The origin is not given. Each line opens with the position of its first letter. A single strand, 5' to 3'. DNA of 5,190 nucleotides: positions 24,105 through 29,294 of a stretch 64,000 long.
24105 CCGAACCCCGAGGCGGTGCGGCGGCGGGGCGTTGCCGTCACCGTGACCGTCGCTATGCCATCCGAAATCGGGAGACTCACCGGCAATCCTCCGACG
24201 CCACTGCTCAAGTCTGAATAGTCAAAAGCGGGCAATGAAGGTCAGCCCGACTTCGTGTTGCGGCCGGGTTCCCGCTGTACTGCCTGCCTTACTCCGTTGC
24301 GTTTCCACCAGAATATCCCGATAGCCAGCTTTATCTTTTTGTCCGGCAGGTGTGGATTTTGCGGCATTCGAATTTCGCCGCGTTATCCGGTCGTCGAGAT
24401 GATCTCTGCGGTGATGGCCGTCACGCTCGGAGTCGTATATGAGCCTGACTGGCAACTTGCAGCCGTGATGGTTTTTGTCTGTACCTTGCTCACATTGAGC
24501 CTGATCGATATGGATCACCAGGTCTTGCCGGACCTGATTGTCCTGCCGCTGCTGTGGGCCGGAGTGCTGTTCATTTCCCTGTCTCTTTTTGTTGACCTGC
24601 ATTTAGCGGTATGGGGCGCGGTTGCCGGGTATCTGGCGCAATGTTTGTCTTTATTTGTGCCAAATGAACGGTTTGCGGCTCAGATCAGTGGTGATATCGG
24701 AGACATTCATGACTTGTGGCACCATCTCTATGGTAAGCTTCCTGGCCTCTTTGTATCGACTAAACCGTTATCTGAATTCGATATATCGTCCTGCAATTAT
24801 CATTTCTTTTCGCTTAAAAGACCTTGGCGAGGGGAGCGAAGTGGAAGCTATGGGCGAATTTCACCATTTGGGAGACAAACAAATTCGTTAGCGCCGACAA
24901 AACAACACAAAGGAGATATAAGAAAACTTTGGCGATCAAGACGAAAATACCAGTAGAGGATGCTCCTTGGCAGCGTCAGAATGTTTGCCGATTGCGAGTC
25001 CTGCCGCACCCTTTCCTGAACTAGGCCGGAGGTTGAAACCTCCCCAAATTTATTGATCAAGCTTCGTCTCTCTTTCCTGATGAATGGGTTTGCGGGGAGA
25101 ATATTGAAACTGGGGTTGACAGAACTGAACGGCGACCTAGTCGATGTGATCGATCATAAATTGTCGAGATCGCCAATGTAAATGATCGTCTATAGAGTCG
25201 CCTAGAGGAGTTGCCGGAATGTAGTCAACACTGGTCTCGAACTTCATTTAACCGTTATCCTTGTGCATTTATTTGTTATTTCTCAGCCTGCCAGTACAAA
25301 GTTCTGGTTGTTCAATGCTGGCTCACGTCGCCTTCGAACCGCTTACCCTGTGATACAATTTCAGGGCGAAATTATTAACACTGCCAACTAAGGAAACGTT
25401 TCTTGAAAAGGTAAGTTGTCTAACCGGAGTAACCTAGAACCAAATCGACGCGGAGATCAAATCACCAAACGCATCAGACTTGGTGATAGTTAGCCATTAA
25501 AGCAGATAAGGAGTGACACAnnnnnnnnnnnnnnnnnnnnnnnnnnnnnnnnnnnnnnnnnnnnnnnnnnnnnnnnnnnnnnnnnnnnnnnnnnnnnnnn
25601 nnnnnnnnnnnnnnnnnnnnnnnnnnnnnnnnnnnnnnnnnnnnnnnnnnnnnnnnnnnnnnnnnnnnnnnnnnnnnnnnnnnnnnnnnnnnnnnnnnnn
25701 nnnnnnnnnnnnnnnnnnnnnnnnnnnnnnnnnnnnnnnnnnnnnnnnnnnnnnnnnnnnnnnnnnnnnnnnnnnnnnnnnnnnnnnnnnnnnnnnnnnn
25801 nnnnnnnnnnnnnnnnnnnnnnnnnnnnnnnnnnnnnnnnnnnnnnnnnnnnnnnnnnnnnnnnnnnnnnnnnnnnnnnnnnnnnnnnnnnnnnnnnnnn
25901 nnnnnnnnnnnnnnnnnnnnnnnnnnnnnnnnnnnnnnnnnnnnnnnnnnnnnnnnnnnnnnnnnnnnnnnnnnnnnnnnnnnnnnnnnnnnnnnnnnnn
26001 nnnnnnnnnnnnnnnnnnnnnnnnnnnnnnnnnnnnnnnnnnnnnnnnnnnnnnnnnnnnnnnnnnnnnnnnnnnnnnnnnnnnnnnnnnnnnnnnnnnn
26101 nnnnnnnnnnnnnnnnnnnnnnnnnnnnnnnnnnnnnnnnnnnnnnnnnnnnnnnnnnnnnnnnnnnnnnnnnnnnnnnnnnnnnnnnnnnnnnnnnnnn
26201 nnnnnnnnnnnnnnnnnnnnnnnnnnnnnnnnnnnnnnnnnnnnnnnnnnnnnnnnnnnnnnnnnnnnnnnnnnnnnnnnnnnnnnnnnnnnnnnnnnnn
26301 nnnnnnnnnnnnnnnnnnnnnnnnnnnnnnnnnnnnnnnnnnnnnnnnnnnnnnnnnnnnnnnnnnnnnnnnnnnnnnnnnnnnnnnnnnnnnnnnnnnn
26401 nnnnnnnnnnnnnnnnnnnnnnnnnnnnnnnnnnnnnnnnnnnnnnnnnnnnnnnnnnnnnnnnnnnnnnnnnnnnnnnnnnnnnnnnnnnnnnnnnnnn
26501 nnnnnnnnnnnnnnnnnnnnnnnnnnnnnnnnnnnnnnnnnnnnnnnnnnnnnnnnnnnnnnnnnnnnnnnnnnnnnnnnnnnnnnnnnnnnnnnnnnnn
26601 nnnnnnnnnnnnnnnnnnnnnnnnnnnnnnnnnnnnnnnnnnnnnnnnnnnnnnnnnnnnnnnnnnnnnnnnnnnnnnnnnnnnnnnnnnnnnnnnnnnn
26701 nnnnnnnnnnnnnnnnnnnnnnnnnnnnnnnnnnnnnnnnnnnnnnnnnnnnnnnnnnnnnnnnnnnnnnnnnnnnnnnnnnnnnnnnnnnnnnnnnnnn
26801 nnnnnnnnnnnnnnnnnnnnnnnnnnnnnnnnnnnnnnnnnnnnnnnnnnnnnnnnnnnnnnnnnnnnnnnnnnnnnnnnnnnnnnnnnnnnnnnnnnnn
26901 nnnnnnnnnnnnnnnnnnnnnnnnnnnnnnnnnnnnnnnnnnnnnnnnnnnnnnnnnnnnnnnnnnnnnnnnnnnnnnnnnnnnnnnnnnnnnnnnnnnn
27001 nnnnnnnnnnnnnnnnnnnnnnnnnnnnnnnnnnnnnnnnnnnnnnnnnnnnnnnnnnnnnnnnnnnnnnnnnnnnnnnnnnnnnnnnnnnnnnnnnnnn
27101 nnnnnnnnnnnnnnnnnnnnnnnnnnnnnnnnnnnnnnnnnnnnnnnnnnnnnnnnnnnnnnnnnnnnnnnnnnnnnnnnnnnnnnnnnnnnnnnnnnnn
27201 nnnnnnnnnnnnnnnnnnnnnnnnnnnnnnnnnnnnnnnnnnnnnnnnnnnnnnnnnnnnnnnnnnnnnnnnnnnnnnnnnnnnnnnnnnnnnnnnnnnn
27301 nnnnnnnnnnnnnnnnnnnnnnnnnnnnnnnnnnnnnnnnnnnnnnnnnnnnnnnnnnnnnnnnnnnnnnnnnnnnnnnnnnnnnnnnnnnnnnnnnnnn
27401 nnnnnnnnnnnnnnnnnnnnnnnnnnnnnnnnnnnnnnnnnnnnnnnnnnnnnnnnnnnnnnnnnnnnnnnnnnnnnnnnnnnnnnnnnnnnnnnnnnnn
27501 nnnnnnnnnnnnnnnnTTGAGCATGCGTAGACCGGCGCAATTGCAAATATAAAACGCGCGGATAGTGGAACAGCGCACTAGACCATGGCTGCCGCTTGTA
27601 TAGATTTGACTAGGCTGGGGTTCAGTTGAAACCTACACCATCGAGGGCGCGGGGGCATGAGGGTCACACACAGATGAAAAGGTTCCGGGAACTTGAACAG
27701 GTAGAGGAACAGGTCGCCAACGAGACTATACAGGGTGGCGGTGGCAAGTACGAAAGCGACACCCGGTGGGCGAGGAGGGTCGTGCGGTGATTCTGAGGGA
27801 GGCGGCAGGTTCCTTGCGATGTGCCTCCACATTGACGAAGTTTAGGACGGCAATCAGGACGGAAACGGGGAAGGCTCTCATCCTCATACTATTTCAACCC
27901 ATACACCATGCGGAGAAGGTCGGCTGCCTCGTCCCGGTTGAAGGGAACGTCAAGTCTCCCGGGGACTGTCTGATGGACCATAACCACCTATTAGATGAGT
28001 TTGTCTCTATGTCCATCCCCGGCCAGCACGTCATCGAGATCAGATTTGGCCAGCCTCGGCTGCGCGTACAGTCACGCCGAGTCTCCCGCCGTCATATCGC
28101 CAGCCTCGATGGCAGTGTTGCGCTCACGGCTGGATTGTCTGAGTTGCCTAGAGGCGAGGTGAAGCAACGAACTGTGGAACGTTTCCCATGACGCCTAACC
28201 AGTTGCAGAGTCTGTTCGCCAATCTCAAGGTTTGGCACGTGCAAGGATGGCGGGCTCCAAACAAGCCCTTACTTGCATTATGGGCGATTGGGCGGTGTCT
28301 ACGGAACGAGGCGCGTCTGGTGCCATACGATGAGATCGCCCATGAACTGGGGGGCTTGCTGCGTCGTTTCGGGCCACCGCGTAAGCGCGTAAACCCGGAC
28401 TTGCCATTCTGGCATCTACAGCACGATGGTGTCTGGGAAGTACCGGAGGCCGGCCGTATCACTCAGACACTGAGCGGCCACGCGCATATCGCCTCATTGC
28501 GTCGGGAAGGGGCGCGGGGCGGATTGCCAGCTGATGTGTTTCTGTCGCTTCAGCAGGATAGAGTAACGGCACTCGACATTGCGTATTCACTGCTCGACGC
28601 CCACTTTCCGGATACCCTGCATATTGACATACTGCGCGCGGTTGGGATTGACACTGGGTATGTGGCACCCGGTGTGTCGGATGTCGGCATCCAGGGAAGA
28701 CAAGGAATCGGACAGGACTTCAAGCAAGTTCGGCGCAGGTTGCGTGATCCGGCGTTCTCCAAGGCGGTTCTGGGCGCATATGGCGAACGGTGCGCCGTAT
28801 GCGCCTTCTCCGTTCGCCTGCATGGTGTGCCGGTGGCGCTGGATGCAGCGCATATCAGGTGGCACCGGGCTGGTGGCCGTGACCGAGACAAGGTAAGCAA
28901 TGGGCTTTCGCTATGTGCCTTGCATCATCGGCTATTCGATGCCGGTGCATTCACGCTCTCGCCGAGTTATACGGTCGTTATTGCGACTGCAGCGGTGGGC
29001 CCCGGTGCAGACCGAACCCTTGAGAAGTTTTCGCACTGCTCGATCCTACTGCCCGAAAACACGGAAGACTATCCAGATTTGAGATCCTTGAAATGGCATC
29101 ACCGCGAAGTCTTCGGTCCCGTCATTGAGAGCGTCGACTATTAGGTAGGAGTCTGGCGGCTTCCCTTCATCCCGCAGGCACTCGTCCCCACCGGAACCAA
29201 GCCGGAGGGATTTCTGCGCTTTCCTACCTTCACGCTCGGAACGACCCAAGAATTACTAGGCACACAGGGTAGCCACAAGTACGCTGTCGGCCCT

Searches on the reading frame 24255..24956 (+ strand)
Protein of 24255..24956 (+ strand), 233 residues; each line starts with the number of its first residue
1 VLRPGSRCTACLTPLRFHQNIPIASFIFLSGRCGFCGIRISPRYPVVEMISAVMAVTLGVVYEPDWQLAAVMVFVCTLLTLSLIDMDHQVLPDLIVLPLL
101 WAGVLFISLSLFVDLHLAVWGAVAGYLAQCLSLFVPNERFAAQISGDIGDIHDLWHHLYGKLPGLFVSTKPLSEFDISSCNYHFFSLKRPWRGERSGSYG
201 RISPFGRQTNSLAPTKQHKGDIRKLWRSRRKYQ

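Call 33: search_protein_families(library=pfam, proteins=[window:24255-24956:+], max_evalue=0.001)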
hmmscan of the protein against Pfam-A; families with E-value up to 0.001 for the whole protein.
window:24255-24956:+ (233 aa): 2 families
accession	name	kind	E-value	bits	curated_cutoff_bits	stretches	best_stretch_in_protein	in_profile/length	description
PF06750.18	A24_N_bact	-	5.2e-18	65.3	23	1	2-59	24-81/84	Bacterial Peptidase A24 N-terminal domain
PF01478.23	Peptidase_A24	-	2.5e-10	41.2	26.5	1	72-129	1-59/104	Type IV leader peptidase family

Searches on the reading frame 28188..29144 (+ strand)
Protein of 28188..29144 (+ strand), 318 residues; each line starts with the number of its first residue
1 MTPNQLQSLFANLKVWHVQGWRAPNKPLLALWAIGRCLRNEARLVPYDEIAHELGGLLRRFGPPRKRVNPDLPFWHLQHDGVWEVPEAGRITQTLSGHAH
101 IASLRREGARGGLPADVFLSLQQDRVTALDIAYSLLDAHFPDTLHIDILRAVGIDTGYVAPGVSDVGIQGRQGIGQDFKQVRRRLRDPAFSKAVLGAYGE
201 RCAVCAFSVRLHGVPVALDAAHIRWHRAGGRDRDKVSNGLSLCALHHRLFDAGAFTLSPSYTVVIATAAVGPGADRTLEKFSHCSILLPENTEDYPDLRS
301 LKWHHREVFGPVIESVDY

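Call 33: search_protein_families(library=pfam, proteins=[window:28188-29144:+], max_evalue=0.001)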
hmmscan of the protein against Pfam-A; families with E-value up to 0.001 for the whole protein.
window:28188-29144:+ (318 aa): 1 family
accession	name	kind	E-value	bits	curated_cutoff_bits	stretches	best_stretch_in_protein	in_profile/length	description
PF13391.12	HNH_2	-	1.5e-10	41.2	21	1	202-257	1-65/66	HNH endonuclease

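Call 37: search_protein_families(library=padloc, proteins=[window:28188-29144:+], max_evalue=0.001)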
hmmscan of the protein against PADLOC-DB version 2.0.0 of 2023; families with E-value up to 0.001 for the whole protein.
window:28188-29144:+ (318 aa): 3 families
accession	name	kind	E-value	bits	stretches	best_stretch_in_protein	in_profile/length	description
PDLC04132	HNH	-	4e-17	60.2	1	178-310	145-273/286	-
PDLC03662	mREase_IV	-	4.8e-07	26.7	1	25-151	116-243/560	Type IV methyl-directed restriction enzyme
PDLC03546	HNH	-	6.7e-07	26.6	1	184-309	156-277/282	Type II restriction enzyme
